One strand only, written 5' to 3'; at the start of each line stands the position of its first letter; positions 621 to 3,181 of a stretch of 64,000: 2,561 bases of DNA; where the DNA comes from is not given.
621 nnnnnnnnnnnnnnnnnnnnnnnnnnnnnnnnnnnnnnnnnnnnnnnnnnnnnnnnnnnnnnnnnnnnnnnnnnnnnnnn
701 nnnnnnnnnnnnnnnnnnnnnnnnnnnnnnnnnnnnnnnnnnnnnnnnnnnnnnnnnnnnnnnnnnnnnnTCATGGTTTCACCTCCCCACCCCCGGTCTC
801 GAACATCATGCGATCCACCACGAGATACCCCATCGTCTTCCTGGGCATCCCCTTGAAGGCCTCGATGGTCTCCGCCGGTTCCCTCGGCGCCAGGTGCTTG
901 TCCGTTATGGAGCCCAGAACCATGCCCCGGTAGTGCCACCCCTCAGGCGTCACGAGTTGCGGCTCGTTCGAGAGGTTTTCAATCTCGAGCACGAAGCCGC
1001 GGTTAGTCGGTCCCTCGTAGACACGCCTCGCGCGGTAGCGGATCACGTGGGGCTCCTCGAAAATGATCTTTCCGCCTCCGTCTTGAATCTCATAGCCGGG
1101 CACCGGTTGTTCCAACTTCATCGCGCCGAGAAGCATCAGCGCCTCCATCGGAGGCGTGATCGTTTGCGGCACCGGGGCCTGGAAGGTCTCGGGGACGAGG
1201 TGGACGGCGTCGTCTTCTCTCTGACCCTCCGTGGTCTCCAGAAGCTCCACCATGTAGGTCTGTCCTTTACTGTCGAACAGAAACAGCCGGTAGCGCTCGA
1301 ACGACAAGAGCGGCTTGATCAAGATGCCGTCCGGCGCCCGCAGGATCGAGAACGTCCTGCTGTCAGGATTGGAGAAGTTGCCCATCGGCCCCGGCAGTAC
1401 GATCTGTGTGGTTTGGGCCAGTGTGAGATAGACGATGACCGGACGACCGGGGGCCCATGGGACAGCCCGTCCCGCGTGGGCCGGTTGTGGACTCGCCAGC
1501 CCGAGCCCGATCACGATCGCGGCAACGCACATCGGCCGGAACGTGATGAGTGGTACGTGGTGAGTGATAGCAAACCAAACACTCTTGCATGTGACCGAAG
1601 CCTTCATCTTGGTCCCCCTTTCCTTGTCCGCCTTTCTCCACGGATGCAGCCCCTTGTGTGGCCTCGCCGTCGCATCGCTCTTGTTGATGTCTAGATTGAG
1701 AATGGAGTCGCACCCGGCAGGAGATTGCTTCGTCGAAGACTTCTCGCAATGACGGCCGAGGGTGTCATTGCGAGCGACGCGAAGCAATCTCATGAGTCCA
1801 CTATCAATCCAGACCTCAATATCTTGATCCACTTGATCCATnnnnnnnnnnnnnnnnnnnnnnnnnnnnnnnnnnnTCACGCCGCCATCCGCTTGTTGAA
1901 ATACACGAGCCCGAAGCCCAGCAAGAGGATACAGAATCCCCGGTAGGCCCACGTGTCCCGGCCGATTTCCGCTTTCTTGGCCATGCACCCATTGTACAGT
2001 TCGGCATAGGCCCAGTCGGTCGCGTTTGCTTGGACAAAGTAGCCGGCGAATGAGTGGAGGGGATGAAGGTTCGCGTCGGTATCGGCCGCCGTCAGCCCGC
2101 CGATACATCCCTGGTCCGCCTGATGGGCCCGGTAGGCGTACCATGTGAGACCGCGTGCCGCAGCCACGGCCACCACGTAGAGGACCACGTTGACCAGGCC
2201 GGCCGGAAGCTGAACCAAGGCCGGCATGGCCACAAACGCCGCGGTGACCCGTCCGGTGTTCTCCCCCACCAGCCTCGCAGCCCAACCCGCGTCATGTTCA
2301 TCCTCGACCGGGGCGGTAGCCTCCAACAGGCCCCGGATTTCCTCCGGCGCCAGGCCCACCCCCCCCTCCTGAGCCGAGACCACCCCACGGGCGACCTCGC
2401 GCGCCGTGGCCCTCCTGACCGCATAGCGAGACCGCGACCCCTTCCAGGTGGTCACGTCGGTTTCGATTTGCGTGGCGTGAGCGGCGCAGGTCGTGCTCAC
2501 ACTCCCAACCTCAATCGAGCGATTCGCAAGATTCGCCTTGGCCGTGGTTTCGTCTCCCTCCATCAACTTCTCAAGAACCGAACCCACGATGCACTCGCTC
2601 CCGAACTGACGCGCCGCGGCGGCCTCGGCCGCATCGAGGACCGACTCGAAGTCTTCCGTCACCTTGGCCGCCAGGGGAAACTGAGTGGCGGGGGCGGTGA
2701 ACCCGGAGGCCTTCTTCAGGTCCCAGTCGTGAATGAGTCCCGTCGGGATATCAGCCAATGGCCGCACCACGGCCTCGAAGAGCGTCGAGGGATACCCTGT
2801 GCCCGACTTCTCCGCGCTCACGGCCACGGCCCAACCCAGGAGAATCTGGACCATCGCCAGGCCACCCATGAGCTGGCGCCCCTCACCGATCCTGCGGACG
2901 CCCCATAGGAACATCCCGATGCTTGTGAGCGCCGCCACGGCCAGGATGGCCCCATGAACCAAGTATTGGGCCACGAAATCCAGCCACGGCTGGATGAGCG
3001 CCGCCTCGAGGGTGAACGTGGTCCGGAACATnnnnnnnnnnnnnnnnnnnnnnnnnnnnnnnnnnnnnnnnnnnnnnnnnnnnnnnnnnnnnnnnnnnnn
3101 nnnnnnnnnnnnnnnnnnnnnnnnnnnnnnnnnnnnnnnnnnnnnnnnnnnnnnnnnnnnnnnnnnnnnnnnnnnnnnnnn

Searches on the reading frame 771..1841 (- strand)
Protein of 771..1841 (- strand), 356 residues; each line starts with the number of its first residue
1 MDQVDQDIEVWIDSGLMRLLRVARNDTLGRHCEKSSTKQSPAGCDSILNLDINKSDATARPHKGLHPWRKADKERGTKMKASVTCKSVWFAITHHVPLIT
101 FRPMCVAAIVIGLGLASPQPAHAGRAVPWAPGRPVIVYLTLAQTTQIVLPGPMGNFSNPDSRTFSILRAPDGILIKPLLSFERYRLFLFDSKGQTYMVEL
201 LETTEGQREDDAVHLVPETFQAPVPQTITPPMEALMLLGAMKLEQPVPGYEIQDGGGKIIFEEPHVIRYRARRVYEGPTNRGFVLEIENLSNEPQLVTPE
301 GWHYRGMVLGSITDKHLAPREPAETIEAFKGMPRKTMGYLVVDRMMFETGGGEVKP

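Call 16: search_protein_families(library=pfam, proteins=[window:771-1841:-], max_evalue=0.01)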
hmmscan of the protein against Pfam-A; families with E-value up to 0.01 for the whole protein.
window:771-1841:- (356 aa): 1 family
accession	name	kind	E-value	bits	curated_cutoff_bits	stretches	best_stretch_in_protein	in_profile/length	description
PF23536.1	TraK_C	-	3.2e-06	27.7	28.5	1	226-323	8-104/110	TraK C-terminal domain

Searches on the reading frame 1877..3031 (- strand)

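Call 16: search_protein_families(library=pfam, proteins=[window:1877-3031:-], max_evalue=0.01)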
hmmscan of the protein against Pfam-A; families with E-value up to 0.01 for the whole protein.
window:1877-3031:- (384 aa): 0 families

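Call 22: search_protein_families(library=ncbifam, proteins=[window:1877-3031:-], max_evalue=1)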
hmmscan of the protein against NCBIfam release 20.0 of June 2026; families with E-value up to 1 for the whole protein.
window:1877-3031:- (384 aa): 0 families

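Call 75: search_protein_families(library=pfam, proteins=[window:1877-3031:-], max_evalue=10)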
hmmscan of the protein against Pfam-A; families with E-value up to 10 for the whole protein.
window:1877-3031:- (384 aa): 1 family
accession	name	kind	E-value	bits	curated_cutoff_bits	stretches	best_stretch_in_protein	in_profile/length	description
PF03203.19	MerC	-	4.3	8.4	27.6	0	265-306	21-64/108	MerC mercury resistance protein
